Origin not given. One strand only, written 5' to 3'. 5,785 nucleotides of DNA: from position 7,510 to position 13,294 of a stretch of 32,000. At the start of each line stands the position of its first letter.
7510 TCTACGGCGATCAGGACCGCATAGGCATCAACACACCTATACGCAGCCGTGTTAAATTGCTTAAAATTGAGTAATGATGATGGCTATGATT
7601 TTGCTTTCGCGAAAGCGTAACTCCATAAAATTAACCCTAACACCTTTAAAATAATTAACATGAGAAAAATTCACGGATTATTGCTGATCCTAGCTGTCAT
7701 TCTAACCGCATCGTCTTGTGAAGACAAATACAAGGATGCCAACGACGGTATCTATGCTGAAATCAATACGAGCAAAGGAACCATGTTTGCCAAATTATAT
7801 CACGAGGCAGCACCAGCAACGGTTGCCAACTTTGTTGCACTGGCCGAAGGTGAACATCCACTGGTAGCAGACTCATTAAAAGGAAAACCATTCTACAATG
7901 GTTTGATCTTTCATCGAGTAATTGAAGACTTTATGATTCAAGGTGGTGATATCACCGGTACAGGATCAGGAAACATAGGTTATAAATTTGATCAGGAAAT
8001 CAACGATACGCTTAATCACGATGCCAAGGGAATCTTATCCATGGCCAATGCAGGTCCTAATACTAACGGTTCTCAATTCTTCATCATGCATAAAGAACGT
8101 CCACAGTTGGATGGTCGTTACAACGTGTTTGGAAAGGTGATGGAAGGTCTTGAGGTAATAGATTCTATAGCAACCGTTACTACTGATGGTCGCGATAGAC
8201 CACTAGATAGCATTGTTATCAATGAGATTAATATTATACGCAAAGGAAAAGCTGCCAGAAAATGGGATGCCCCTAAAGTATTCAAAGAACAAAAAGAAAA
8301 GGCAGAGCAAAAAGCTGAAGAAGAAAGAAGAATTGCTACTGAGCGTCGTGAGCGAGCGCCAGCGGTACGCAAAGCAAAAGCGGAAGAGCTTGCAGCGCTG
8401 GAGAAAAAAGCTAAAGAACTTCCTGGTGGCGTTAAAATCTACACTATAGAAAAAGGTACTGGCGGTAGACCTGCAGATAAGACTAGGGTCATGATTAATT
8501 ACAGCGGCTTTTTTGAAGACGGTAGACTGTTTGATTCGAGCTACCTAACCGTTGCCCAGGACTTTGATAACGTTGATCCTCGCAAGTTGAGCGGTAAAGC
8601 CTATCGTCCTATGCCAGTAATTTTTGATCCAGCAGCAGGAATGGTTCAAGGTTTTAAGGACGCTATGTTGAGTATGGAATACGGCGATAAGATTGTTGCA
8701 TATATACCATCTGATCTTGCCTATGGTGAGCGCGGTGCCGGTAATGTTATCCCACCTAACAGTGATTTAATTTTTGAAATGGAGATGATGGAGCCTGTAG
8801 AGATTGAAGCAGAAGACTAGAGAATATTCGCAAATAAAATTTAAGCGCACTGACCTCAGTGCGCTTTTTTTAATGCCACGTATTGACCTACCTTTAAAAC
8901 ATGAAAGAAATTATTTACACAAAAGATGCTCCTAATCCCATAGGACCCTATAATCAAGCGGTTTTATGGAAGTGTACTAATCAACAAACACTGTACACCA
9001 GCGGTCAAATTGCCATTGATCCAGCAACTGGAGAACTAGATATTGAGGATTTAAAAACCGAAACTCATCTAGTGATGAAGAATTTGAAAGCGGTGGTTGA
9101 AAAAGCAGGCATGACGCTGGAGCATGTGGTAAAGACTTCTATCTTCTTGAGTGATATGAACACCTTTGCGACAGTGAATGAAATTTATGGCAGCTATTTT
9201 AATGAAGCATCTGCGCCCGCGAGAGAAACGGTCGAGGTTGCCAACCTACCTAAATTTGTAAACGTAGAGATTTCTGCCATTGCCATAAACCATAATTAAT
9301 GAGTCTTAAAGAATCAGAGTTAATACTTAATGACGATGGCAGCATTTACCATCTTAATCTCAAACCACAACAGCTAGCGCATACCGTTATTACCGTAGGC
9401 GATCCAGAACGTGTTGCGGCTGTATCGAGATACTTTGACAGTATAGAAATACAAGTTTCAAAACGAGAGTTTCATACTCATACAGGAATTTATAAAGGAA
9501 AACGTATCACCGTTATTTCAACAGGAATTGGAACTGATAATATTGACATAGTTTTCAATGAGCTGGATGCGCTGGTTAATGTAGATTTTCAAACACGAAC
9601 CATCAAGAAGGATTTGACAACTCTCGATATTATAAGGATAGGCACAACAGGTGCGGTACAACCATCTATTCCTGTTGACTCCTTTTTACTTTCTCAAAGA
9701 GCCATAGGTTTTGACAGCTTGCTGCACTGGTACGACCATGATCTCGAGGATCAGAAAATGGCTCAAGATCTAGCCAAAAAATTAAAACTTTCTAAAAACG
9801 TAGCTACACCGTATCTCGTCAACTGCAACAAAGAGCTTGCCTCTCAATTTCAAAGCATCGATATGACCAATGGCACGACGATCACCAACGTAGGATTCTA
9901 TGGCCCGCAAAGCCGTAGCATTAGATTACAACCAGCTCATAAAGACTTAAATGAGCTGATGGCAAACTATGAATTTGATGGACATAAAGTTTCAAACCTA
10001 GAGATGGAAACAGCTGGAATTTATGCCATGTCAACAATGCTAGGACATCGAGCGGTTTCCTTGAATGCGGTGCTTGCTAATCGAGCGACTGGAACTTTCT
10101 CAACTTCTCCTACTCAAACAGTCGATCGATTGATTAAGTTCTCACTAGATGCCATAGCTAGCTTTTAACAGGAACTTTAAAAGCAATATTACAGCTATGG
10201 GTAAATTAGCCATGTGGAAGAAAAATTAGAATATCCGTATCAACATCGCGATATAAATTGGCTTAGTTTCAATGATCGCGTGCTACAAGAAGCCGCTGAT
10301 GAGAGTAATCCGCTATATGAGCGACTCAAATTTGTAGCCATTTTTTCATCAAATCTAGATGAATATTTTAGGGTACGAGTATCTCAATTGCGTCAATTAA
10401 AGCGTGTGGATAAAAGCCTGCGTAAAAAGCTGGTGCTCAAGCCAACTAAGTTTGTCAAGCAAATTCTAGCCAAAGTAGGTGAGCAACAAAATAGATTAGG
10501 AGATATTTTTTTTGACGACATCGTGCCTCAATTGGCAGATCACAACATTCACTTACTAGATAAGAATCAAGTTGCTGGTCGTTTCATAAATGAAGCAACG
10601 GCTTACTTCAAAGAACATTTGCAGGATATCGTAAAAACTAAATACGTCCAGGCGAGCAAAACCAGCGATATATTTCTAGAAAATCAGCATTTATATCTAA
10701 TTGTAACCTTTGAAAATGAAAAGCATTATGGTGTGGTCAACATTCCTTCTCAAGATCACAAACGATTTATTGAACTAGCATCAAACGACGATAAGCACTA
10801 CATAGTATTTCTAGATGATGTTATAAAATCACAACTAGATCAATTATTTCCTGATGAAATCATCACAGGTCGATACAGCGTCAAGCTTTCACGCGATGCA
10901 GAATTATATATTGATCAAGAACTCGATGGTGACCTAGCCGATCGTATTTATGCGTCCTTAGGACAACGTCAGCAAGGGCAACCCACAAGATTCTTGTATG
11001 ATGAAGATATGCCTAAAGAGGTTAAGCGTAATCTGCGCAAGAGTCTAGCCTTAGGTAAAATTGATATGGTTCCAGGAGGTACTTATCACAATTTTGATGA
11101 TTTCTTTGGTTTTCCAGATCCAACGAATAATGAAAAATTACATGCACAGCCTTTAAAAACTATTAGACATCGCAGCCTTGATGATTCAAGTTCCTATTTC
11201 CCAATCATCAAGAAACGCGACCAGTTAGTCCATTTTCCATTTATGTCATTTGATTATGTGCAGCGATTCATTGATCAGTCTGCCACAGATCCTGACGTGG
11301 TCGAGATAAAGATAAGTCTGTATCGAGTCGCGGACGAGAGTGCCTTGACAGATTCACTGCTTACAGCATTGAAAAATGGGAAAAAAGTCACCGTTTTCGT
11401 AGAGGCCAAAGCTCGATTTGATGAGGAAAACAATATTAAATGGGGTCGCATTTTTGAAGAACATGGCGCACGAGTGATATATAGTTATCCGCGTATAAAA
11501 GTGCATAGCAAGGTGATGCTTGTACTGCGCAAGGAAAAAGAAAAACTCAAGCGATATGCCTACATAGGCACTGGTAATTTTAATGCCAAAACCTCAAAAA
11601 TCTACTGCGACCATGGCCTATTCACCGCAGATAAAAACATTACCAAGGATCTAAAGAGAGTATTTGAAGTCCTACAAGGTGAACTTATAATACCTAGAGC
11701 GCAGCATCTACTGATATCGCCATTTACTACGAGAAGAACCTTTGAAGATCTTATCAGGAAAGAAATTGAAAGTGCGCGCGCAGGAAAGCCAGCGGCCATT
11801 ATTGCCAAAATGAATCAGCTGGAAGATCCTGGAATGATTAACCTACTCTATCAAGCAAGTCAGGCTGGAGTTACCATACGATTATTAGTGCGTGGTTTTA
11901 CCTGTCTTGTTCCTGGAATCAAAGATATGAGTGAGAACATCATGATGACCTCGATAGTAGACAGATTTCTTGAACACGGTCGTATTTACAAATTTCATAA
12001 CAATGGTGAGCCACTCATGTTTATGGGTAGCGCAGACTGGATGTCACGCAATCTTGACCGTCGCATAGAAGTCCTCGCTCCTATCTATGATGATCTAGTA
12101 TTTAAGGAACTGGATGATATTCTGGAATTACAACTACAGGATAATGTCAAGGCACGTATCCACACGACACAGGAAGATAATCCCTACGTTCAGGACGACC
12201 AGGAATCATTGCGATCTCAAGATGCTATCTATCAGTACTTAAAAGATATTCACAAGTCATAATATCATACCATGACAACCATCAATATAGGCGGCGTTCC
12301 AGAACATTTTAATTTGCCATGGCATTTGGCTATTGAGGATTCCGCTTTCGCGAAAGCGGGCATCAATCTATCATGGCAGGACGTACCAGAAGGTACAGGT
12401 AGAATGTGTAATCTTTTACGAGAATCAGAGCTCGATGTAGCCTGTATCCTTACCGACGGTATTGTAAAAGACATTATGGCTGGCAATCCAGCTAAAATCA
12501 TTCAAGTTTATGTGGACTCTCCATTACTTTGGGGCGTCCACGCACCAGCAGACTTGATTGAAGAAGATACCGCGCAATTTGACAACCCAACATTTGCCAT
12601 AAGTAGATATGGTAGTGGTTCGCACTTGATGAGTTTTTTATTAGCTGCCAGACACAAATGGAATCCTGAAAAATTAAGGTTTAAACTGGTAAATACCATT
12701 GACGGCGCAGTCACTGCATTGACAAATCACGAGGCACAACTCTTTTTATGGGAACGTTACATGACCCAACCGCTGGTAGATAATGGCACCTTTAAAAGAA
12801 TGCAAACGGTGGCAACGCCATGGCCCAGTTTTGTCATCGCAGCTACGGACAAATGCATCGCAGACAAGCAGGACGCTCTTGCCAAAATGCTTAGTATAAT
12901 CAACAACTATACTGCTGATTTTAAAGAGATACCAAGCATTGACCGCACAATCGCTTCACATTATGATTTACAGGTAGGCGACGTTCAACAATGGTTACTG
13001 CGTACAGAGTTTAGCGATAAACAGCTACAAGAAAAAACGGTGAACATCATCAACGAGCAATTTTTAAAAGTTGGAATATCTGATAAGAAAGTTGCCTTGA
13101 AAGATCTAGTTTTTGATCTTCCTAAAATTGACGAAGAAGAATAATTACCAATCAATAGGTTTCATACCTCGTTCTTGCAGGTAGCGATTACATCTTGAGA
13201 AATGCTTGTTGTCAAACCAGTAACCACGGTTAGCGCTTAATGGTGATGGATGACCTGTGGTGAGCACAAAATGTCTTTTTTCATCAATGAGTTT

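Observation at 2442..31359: Iterated 14-bp perfect palindrome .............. scattered through unrelated core genes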

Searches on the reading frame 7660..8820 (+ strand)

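Call 9: search_protein_families(library=pfam, proteins=[window:7660-8820:+])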
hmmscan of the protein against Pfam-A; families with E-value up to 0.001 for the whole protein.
window:7660-8820:+ (386 aa): 2 families
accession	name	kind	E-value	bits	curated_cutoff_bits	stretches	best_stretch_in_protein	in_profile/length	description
PF00160.26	Pro_isomerase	-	3.6e-47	161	21.7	1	33-190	2-157/159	Cyclophilin type peptidyl-prolyl cis-trans isomerase/CLD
PF00254.34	FKBP_C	-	2.8e-16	60.1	21.1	1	270-376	3-93/94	FKBP-type peptidyl-prolyl cis-trans isomerase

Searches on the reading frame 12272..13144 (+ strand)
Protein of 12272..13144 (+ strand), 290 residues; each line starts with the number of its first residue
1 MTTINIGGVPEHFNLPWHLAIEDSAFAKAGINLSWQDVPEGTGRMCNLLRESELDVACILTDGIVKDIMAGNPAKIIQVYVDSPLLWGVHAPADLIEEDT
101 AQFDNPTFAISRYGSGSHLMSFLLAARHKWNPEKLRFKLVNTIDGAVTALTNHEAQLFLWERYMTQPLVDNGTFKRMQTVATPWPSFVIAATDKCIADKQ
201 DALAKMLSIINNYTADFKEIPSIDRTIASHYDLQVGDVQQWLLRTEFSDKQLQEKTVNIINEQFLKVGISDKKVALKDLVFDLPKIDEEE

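Call 9: search_protein_families(library=pfam, proteins=[window:12272-13144:+])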
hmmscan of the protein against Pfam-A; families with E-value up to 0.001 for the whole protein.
window:12272-13144:+ (290 aa): 1 family
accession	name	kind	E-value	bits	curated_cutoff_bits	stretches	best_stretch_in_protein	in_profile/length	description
PF22384.1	PBP2_Ca3427_like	-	1.5e-12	48.2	27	1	103-178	16-93/95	Ca3427-like PBP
